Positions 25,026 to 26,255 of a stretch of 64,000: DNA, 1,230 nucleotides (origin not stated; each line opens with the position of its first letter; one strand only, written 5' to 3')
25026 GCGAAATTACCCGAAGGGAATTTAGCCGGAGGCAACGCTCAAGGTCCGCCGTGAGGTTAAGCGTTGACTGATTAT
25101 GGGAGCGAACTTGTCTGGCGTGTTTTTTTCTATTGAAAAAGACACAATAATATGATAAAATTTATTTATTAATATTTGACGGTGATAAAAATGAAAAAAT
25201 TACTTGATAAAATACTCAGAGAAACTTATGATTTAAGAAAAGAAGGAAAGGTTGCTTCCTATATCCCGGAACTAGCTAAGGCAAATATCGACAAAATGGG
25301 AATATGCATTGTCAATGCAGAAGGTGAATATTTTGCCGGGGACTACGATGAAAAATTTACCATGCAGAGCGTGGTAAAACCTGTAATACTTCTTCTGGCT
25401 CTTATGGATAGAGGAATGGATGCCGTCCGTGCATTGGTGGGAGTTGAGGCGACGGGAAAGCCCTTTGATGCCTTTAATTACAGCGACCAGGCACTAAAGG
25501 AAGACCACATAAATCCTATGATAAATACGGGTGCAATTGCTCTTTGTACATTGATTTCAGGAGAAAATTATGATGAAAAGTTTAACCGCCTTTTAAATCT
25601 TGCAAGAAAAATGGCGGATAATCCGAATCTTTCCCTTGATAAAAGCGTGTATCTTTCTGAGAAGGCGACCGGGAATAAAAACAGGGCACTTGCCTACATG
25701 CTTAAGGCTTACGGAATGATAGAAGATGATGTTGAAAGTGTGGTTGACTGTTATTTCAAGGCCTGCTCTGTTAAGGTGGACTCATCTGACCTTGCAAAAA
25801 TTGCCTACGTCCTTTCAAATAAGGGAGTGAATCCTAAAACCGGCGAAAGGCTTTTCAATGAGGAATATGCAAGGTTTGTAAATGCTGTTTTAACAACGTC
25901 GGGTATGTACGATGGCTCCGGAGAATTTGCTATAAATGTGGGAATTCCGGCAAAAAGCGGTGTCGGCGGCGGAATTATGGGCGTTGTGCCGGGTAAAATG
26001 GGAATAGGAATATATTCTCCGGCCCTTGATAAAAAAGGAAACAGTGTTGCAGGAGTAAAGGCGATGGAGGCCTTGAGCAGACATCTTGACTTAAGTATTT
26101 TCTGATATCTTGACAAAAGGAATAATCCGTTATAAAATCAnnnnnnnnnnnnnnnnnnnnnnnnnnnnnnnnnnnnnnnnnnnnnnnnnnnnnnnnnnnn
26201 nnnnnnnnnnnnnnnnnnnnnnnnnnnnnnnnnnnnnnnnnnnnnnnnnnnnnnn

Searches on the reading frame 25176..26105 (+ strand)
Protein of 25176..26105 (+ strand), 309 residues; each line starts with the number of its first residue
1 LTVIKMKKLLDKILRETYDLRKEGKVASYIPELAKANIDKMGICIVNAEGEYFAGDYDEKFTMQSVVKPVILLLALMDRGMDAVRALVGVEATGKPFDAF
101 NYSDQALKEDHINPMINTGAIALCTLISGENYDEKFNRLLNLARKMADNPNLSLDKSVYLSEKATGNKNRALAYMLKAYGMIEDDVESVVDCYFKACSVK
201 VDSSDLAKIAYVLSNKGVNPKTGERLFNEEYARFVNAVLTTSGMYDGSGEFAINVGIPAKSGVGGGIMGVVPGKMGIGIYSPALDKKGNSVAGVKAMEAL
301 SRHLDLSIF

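Call 43: search_protein_families(library=pfam, proteins=[window:25176-26105:+], max_evalue=0.001)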
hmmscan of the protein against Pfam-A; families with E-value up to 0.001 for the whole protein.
window:25176-26105:+ (309 aa): 1 family
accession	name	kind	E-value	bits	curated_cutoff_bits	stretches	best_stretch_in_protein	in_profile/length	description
PF04960.20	Glutaminase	-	1.5e-111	372.6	27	1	24-309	1-286/286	Glutaminase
